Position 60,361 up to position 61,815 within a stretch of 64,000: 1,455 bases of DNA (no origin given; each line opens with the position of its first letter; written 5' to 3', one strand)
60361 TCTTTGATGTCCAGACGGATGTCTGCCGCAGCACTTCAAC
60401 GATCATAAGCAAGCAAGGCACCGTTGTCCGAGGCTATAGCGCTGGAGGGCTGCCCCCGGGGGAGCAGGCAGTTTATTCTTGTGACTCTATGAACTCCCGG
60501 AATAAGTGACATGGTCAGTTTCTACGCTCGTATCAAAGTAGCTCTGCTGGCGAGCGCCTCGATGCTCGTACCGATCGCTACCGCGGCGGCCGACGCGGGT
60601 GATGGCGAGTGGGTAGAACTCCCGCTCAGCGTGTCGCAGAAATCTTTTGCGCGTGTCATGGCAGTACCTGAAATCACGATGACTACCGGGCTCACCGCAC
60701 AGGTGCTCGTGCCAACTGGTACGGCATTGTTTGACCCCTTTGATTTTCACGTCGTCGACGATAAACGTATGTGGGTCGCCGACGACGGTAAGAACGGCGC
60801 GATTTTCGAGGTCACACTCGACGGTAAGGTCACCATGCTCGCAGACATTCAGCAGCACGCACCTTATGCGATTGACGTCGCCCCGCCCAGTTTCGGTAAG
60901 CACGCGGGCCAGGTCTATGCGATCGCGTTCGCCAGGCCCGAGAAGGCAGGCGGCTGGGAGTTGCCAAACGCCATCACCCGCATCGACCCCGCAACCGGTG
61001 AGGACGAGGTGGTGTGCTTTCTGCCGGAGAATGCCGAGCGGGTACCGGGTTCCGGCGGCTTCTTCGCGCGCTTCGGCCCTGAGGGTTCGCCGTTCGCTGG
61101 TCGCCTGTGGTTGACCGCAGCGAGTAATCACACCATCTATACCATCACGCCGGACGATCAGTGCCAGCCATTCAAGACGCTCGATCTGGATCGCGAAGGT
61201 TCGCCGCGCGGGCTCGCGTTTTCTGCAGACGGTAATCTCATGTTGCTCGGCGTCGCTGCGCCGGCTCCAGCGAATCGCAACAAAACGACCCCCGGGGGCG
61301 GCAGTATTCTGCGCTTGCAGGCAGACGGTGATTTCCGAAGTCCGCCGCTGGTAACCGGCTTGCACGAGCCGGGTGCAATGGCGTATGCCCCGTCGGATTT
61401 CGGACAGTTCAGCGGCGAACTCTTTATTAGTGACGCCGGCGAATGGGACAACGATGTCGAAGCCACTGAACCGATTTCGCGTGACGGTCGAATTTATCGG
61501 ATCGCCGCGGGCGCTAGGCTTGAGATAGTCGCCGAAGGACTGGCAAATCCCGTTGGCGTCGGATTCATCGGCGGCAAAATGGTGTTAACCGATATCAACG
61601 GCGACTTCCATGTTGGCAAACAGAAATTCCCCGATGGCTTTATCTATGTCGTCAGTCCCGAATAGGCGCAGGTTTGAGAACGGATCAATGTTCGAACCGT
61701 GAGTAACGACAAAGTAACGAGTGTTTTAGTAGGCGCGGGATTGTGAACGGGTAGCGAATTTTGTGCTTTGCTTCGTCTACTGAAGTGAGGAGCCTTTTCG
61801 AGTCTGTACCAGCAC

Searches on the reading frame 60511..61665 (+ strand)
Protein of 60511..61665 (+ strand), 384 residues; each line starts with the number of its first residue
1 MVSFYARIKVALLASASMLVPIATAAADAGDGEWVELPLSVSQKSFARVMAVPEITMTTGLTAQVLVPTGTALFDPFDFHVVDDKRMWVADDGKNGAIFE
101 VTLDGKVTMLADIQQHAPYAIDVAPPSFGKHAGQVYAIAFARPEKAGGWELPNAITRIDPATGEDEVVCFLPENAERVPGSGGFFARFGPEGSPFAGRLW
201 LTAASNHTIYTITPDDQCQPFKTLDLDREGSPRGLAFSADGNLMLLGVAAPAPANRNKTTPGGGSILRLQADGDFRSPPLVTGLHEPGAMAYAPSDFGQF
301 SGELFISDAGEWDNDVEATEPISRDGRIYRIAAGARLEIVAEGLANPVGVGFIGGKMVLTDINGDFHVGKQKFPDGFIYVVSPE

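Call 77: search_protein_families(library=pfam, proteins=[window:60511-61665:+], max_evalue=0.1)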
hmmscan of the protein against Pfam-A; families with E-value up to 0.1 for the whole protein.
window:60511-61665:+ (384 aa): 3 families
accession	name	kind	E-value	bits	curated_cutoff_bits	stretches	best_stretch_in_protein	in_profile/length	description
PF24684.1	Vgb_lyase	-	0.004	16.4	50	0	197-243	66-110/290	Virginiamycin B lyase family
PF08450.18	SGL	-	0.049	13.6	26.3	0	186-245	91-149/246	SMP-30/Gluconolactonase/LRE-like region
PF21959.2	DUF6923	-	0.099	12.8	27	0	257-311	54-107/234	Repeat of unknown function (DUF6923)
